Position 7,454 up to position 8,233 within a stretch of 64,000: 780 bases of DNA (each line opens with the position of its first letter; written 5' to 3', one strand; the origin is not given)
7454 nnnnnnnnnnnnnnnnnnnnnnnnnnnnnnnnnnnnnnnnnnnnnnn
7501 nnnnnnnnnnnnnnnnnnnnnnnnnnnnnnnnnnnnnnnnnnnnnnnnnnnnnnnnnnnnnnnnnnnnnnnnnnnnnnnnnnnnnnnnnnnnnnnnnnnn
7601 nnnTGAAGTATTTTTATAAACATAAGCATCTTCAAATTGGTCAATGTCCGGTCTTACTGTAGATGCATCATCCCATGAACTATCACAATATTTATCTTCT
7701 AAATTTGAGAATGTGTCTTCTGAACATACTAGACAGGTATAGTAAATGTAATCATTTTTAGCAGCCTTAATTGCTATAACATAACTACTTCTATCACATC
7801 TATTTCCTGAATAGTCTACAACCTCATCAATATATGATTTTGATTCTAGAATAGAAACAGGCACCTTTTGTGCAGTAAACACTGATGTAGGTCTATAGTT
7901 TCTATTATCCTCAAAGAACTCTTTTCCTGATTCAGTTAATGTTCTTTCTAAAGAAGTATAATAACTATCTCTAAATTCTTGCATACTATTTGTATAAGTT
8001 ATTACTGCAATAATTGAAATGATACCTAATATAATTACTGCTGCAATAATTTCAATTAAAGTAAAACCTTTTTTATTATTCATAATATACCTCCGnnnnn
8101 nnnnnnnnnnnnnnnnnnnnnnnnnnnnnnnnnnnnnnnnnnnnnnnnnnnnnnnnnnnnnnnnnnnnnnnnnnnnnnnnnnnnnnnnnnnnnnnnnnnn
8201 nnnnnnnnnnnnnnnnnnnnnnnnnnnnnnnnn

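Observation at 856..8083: Tandem paralogous ~1000-aa proteins with prepilin-type N-termini: unusually large modular pilin candidates with no pilus machinery nearby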

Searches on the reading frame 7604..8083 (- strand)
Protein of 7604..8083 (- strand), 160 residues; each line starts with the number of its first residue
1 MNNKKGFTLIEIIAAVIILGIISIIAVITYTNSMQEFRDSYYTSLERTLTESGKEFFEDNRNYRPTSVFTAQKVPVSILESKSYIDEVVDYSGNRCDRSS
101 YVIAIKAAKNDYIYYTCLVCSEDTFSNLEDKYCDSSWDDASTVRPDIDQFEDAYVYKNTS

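Call 25: find_related_loci(query=A1, collection=genome_contigs, flank=10000)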
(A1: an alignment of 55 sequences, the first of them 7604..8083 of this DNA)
Query A1 (160 aa) in genome_contigs; peptide patterns used: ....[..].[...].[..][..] (x = any residue, [..] = any of these).
600 stretches matched a pattern (row limit reached: there are more); 272 encode a relative of the query (tblastn E <= 1e-3); the best 80 are kept; 79 distinct loci.
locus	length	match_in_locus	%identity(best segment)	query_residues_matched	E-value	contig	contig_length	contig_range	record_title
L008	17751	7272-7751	60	1-160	1e-52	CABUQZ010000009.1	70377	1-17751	MAG TPA_asm: uncultured Clostridium sp. isolate MGYG-HGUT-04303 genome assembly, contig: GUT_GENOME265610_9, whole genom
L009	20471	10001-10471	55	3-159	4e-52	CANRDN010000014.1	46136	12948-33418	MAG: uncultured Bacilli bacterium isolate Lapin-026__bin19 genome assembly, contig: Lapin-026__NODE_799_length_46136_cov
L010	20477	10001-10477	45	1-160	5e-39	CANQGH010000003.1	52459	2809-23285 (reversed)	MAG: uncultured Bacilli bacterium isolate Lapin-001__bin74 genome assembly, contig: Lapin-001__NODE_878_length_52459_cov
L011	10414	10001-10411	55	1-137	5e-38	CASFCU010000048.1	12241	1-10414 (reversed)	uncultured bacterium isolate CO.B37.metabat-bins.121 genome assembly, contig: CO.B37.metabat-bins.121.fa_k141_5663800, w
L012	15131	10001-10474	49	3-160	4e-37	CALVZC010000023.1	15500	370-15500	MAG: uncultured Bacilli bacterium isolate BRZ_FK__bin67 genome assembly, contig: BRZ_FK__NODE_4791_length_15500_cov_50.8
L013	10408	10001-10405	55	3-137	6e-37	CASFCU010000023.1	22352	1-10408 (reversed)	uncultured bacterium isolate CO.B37.metabat-bins.121 genome assembly, contig: CO.B37.metabat-bins.121.fa_k141_14031336,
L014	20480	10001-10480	44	1-160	4e-35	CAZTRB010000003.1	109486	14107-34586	MAG TPA_asm: uncultured Muribaculaceae bacterium isolate binchicken_co45_761 genome assembly, contig: NODE_125_length_10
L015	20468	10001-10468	40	3-147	8e-34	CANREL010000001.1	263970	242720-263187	MAG: uncultured Bacilli bacterium isolate Lapin-024__bin108 genome assembly, contig: Lapin-024__NODE_9_length_263970_cov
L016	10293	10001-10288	61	1-96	6e-25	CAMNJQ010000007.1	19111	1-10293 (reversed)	MAG: uncultured Clostridium sp. isolate SRR873599_bin.28_metaWRAP_v1.3_MAG genome assembly, contig: ERZ1756080.1092421,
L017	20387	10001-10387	38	1-130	9e-23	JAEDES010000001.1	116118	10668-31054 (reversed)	MAG: Bacilli bacterium isolate MAG064 NODE_40_length_116118_cov_10.712863, whole genome shotgun sequence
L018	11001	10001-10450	35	4-154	2e-21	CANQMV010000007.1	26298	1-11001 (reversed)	MAG: uncultured Bacilli bacterium isolate Lapin-012__bin89 genome assembly, contig: Lapin-012__NODE_2722_length_26298_co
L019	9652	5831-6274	34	1-153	1e-17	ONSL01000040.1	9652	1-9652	uncultured Clostridiales bacterium isolate RUG594 genome assembly, contig: scaffold_4442, whole genome shotgun sequence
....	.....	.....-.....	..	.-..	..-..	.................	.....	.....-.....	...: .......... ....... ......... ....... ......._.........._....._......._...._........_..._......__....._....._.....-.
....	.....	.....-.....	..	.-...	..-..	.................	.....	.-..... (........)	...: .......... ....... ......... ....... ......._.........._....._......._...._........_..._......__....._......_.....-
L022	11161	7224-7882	32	3-114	6e-9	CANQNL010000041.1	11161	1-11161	MAG: uncultured Bacilli bacterium isolate Lapin-012__bin34 genome assembly, contig: Lapin-012__NODE_6570_length_11161_co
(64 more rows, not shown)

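Call 29: predict_structure(alignment_id=A1)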
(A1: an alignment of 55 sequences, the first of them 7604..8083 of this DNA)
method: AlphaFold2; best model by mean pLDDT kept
length: 160 residues; sequences in the alignment: 55
mean_pLDDT: 88.2   pTM: 0.69
mean pLDDT of the five models: 88.2, 87.8, 87.7, 87.6, 87.4
residues with pLDDT >= 90: 99; 70-90: 48; 50-70: 11; < 50: 2
segments of 3 or more residues with pLDDT < 50: none
pLDDT, mean of each block of 10 residues (from residue 1): 62 89 88 89 96 97 91 95 95 93 93 96 92 87 71 78
secondary structure, 60 per line:
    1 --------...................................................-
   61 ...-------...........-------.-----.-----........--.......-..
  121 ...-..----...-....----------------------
elements in order: H9-59 E71-75 H76-81 E101-108 E111-117 H135-138

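Call 37: fold_search(model_id=the predicted structure, library=pdb)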
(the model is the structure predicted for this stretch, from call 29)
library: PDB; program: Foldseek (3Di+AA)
matches with E <= 10: 141; with E <= 0.001: 0
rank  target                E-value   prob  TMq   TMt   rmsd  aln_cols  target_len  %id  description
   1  9cxi_A                1.0e+00  0.12  0.23  0.06  15.9       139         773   14  Structure of PDE6C in complex with the rod inhibitory p gamma subunit in the absence of added cGMP (released 2024-12-18)
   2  7t34                  1.4e+00  0.06  0.16  0.11  12.1        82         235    7  Crystal structure of AtDHDPR1 from Arabidopsis thaliana (released 2022-12-14)
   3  7b9v_w                1.6e+00  0.08  0.23  0.10  24.6       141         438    8  Yeast C complex spliceosome at 2.8 Angstrom resolution with Prp18/Slu7 bound (released 2021-03-10)
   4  6fvn_B                1.7e+00  0.03  0.11  0.06  15.7        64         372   17  DNA polymerase sliding clamp from Mycobacterium tuberculosis with bound P7 peptide (released 2019-04-10)
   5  7vg3_A                1.9e+00  0.03  0.14  0.04  12.3        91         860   15  Cryo-EM structure of Arabidopsis DCL3 in complex with a 30-bp RNA (released 2021-10-27)
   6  7d8u_A                2.2e+00  0.04  0.17  0.11   8.1        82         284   13  Crystal structure of the C-terminal domain of pNP868R from African swine fever virus (released 2020-12-02)
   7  3p16_C                2.2e+00  0.03  0.12  0.06  15.4        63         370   17  Crystal structure of DNA polymerase III sliding clamp (released 2011-08-24)
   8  4tr7_B                2.2e+00  0.03  0.12  0.06  15.6        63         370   16  Crystal structure of DNA polymerase sliding clamp from Mycobaterium tuberculosis (released 2014-09-10)
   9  3p16_F                2.2e+00  0.01  0.10  0.06  15.0        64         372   16  Crystal structure of DNA polymerase III sliding clamp (released 2011-08-24)
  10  9cxi_B                2.3e+00  0.08  0.22  0.06  16.4       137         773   14  Structure of PDE6C in complex with the rod inhibitory p gamma subunit in the absence of added cGMP (released 2024-12-18)
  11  8asv_H                2.3e+00  0.04  0.17  0.13   8.3        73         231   15  Cryo-EM structure of yeast Elongator complex (released 2022-12-07)
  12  3ncx_B                2.5e+00  0.09  0.19  0.17   9.9        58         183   22  Crystal structure of EHEC O157:H7 intimin mutant (released 2011-01-05)
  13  6md7_B                2.6e+00  0.03  0.17  0.07   7.6        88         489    8  Non-receptor Protein Tyrosine Phosphatase SHP2 in Complex with Allosteric Inhibitor Pyrimidinone 7 (released 2019-02-13)
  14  3o7x_C                2.8e+00  0.02  0.13  0.17  14.0       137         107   14  Crystal structure of human Hili PAZ domain (released 2011-01-12)
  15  3jct_T                2.8e+00  0.01  0.11  0.14  13.4       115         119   10  Cryo-em structure of eukaryotic pre-60S ribosomal subunits (released 2016-06-01)
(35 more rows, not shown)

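Call 40: find_related_loci(query=L013:3713-4465:+, collection=genome_contigs, flank=10000)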
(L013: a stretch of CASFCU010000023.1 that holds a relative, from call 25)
Query L013:3713-4465:+ (251 aa) in genome_contigs; peptide patterns used: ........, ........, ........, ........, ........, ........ (x = any residue, [..] = any of these).
101 stretches matched a pattern; 42 encode a relative of the query (tblastn E <= 1e-3); 42 distinct loci.
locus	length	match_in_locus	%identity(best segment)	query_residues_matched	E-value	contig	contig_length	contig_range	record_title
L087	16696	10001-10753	100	1-251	5e-158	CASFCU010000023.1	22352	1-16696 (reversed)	uncultured bacterium isolate CO.B37.metabat-bins.121 genome assembly, contig: CO.B37.metabat-bins.121.fa_k141_14031336,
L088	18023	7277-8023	72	1-249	3e-112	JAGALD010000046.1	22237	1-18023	MAG: Bacilli bacterium isolate RGIG8542 Water_deer_Cecum-2__c144791, whole genome shotgun sequence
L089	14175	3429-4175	70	1-249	3e-110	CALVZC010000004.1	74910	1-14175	MAG: uncultured Bacilli bacterium isolate BRZ_FK__bin67 genome assembly, contig: BRZ_FK__NODE_455_length_74910_cov_42.46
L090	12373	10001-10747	70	1-249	2e-107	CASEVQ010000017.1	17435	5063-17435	uncultured bacterium isolate B51_L2_308308_idba_bin.104 genome assembly, contig: B51_L2_308308_idba_bin.104.fa_scaffold_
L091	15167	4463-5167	65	3-234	5e-97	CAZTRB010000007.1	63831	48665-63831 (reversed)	MAG TPA_asm: uncultured Muribaculaceae bacterium isolate binchicken_co45_761 genome assembly, contig: NODE_517_length_63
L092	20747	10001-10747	63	1-249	6e-96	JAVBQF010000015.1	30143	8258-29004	MAG: Bacilli bacterium isolate EPI_MAG_00159 c_000010241882, whole genome shotgun sequence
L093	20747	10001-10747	61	1-249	7e-94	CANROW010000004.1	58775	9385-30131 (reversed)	MAG: uncultured Bacilli bacterium isolate Lapin-020__bin10 genome assembly, contig: Lapin-020__NODE_501_length_58775_cov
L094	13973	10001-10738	61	1-245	2e-90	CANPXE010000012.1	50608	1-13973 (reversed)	MAG: uncultured Bacilli bacterium isolate Lapin-004__bin77 genome assembly, contig: Lapin-004__NODE_755_length_50608_cov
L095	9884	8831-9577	60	1-249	2e-90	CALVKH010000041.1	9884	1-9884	MAG: uncultured Bacilli bacterium isolate BRZ_DI__bin68 genome assembly, contig: BRZ_DI__NODE_7342_length_9884_cov_4.945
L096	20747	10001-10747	69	1-249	1e-111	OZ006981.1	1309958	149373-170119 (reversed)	MAG: uncultured Bacilli bacterium isolate pooled_contig_21585_metaflye_circ MAG genome assembly, chromosome: 1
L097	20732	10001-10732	57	1-244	4e-89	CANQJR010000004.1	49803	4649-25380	MAG: uncultured Bacilli bacterium isolate Lapin-026__bin45 genome assembly, contig: Lapin-026__NODE_691_length_49803_cov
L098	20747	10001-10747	57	1-249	5e-87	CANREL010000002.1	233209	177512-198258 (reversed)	MAG: uncultured Bacilli bacterium isolate Lapin-024__bin108 genome assembly, contig: Lapin-024__NODE_15_length_233209_co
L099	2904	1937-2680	55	1-248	1e-88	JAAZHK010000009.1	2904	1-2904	MAG: Mycoplasmatota bacterium isolate AS15tlH2ME_227 5406_AS15, whole genome shotgun sequence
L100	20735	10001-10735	58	1-244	2e-86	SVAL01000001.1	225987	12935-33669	MAG: Bacillota bacterium isolate SIG201 NODE_153_length_225987_cov_6.886354, whole genome shotgun sequence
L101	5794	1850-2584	62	1-245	5e-86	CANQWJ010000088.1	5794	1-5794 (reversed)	MAG: uncultured Bacilli bacterium isolate Lapin-013__bin18 genome assembly, contig: Lapin-013__NODE_8238_length_5794_cov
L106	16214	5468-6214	49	1-249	8e-69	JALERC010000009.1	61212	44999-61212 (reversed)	MAG: Mycoplasmatota bacterium isolate SUG259 k141_1096636, whole genome shotgun sequence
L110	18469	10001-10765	47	1-249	2e-60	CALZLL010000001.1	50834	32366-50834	MAG: uncultured Clostridium sp. isolate SRR3178346_bin.13_metaWRAP_v1.3_MAG genome assembly, contig: ERZ8974994.66, whol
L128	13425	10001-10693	45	1-231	1e-60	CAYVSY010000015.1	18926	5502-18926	MAG TPA_asm: uncultured Muribaculaceae bacterium isolate SRP192927_co2_526 genome assembly, contig: NODE_4573_length_189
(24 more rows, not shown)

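Call 47: find_related_loci(query=A2, collection=genome_contigs, flank=8000)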
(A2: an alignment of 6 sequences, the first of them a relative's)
Query A2 (395 aa) in genome_contigs; peptide patterns used: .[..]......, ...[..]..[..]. (x = any residue, [..] = any of these).
600 stretches matched a pattern (row limit reached: there are more); 550 encode a relative of the query (tblastn E <= 1e-3); the best 80 are kept; 80 distinct loci.
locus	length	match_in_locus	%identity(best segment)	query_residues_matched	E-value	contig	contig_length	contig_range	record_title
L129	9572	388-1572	89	1-395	0e+0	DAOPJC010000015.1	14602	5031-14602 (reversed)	MAG TPA_asm: Bacilli bacterium isolate AMR_MDS_3287 NODE_4326_length_14602_cov_5.452189, whole genome shotgun sequence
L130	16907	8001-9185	83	1-395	0e+0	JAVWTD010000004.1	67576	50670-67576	MAG: Bacilli bacterium isolate CGS3Y3-bin41 NODE_213_length_67576_cov_13.467840, whole genome shotgun sequence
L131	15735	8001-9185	83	1-395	0e+0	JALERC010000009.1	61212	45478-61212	MAG: Mycoplasmatota bacterium isolate SUG259 k141_1096636, whole genome shotgun sequence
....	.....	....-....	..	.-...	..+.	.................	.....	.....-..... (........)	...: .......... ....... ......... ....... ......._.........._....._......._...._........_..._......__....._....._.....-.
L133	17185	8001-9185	78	1-395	0e+0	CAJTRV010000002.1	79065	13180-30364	MAG TPA_asm: uncultured Bacilli bacterium isolate MGBC107952 genome assembly, contig: MGBC107952.2, whole genome shotgun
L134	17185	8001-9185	79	1-395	0e+0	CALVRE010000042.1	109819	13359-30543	MAG: uncultured Bacilli bacterium isolate E10__bin82 genome assembly, contig: E10__k127_5938151, whole genome shotgun se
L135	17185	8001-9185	78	1-395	0e+0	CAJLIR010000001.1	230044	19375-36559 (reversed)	MAG TPA_asm: uncultured Bacillales bacterium isolate ERR1600721-bin.53 genome assembly, contig: NODE_22_length_230044_co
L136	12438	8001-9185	79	1-395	0e+0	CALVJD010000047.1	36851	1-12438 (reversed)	MAG: uncultured Bacilli bacterium isolate E05__bin274 genome assembly, contig: E05__k127_3907006, whole genome shotgun s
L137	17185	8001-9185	79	1-395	0e+0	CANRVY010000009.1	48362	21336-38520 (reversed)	MAG TPA_asm: uncultured Tenericutes bacterium isolate SRR15730544_bin.10_metawrap_v1.3_MAG genome assembly, contig: NODE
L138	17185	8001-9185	78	1-395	0e+0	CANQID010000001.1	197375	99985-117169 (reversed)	MAG: uncultured Bacilli bacterium isolate Lapin-030__bin39 genome assembly, contig: Lapin-030__NODE_52_length_197375_cov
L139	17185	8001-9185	78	1-395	0e+0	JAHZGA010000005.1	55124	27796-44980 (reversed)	MAG: bacterium isolate HRGM_Genome_3016 HRGM_Genome_3016_5, whole genome shotgun sequence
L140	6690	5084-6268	78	1-395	0e+0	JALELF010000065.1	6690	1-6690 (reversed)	MAG: Bacillota bacterium isolate SUG106 k141_7286181, whole genome shotgun sequence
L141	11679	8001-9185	77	1-395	0e+0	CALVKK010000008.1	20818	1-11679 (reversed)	MAG: uncultured Bacilli bacterium isolate BRZ_NT__bin8 genome assembly, contig: BRZ_NT__NODE_3216_length_20818_cov_3.871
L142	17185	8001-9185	78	1-395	0e+0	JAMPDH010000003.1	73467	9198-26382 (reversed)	MAG: Clostridium sp. isolate NALB_7821b_8 Scaffold_#3__SCF_003___73467_bp, whole genome shotgun sequence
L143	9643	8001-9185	77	1-395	0e+0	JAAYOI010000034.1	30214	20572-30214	MAG: Mollicutes bacterium isolate AS21ysBPME_343 77964_AS21, whole genome shotgun sequence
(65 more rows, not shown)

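Call 50: find_homologous_proteins(query=L106:6545-7735:-, max_evalue=1e-60)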
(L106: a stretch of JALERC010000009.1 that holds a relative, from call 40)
Query L106:6545-7735:- (397 aa): 8000 proteins with E <= 1e-60 among 8000 candidates; the best 120 are listed.
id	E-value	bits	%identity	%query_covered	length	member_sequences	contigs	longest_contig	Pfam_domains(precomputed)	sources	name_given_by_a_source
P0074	3.7e-250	847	100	100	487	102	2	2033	PF13173.13,PF00437.27,PF20720.4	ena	-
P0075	6.2e-250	847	99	100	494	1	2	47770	PF00437.27,PF20720.4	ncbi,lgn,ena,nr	ncbi:MAG: GspE/PulE family protein [Bacilli bacterium]|nr:GspE/PulE family protein [Bacilli bacteriu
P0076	2.3e-249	845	99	100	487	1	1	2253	PF00437.27,PF20720.4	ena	-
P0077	3.0e-249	844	99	100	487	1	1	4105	PF00437.27,PF20720.4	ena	-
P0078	4.0e-249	844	99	100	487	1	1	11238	PF13173.13,PF00437.27,PF20720.4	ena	-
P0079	4.0e-249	844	99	100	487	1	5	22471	PF13173.13,PF00437.27,PF20720.4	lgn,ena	-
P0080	5.8e-249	844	99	100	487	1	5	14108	PF13173.13,PF00437.27,PF20720.4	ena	-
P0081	6.3e-249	843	99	100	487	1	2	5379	PF13173.13,PF00437.27,PF20720.4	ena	-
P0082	1.3e-248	842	99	100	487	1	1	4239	PF13173.13,PF00437.27,PF20720.4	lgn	-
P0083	1.5e-248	842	99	100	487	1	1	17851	PF13173.13,PF00437.27,PF20720.4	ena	-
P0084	1.7e-248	842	99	100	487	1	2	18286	PF13173.13,PF00437.27,PF20720.4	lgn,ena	-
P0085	1.8e-248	842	99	100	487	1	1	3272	PF13173.13,PF00437.27,PF20720.4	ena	-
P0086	4.4e-248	841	99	100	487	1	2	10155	PF00437.27,PF20720.4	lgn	-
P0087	5.0e-248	840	99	100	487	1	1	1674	PF13173.13,PF00437.27,PF20720.4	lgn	-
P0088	5.1e-248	840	99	100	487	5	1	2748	PF13173.13,PF00437.27,PF20720.4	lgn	-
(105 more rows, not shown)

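Call 59: search_protein_families(library=pfam, proteins=[L013:2155-3699:+, L013:3713-4468:+, L110:10850-12160:-, L128:10853-12514:+, L110:8162-9979:+], max_evalue=0.1)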
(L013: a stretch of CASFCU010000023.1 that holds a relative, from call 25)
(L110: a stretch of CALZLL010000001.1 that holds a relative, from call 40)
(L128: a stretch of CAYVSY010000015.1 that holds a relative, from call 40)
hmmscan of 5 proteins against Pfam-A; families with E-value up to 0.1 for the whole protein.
L013:2155-3699:+ (514 aa): 5 families
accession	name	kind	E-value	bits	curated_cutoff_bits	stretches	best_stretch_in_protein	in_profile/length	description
PF00482.28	T2SSF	-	1.2e-48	164.6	25.2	2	181-303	2-125/125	Type II secretion system (T2SS), protein F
PF07332.16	Phage_holin_3_6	-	0.0082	16.6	28.4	1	260-363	17-106/116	Putative Actinobacterial Holin-X, holin superfamily III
PF12722.12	Hid1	-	0.029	13.1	22.5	1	31-124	525-619/812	High-temperature-induced dauer-formation protein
PF13980.11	UPF0370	-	0.047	14.2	28.1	0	329-346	3-20/61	Uncharacterised protein family (UPF0370)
PF03698.18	UPF0180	-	0.092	13.4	25.4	0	140-164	10-37/77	Uncharacterised protein family (UPF0180)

L013:3713-4468:+ (251 aa): 4 families
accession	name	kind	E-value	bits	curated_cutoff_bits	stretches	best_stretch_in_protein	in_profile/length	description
PF06750.18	A24_N_bact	-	7.9e-34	116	23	1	11-93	1-83/84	Bacterial Peptidase A24 N-terminal domain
PF01478.23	Peptidase_A24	-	1e-14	55.3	26.5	1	104-213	1-103/104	Type IV leader peptidase family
PF12773.13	DZR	-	0.038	14.6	27.3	1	38-72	13-34/45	Double zinc ribbon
PF13453.11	Zn_ribbon_TFIIB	-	0.066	13.1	22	1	40-70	2-27/41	Transcription factor zinc-finger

L110:10850-12160:- (436 aa): 24 families
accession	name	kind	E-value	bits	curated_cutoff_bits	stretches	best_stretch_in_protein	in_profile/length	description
PF00437.27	T2SSE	-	1.8e-128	428.8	24.9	1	11-388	7-370/370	Type II/IV secretion system protein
PF01580.24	FtsK_SpoIIIE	-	2.2e-05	24.4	24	1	140-194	34-90/221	FtsK/SpoIIIE family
PF13401.12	AAA_22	-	2.8e-05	24.9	27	1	145-191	4-50/130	AAA domain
PF13173.12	AAA_14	-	0.00014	22.3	27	1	146-236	2-83/129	AAA domain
PF13555.12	AAA_29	-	0.00015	21.9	27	1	144-170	20-46/61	P-loop containing region of AAA domain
PF13191.12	AAA_16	-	0.00082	20.3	32.6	1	144-186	23-63/167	AAA ATPase domain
PF20720.3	nSTAND3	-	0.0018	18.5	27.2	1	138-186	10-57/155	Novel STAND NTPase 3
PF05673.19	DUF815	-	0.0021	17.7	23.8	1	148-182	55-89/249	Protein of unknown function (DUF815)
PF01637.24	ATPase_2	-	0.0032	17.7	33.2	1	134-204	7-78/225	ATPase domain predominantly from Archaea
PF25199.1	nSTAND_NTPase5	-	0.005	17.1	34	1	140-180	35-76/145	Novel STAND NTPase 5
PF13476.12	AAA_23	-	0.0071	17.4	27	1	145-170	18-43/201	AAA domain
PF03266.21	NTPase_1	-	0.0079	16.5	23.9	0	149-176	2-29/168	NTPase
PF01935.23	DUF87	-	0.012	16.1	23.2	1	150-172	27-49/220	Helicase HerA, central domain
PF19044.6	P-loop_TraG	-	0.015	14.4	25.8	0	148-181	31-64/413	TraG P-loop domain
PF12775.13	AAA_7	-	0.017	15.1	25.8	1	147-180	34-67/181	P-loop containing dynein motor region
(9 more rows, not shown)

L128:10853-12514:+ (553 aa): 1 family
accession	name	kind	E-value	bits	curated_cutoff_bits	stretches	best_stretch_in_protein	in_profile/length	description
PF07963.17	N_methyl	-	7.6e-06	25.7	21.2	1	2-26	3-27/27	Prokaryotic N-terminal methylation motif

L110:8162-9979:+ (605 aa): 2 families
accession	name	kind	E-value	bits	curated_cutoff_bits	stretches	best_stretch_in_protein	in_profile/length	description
PF00482.28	T2SSF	-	1.2e-48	164.6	25.2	2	272-394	2-125/125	Type II secretion system (T2SS), protein F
PF03631.20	Virul_fac_BrkB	-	0.0022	18.1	33.7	1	347-451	91-192/259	Virulence factor BrkB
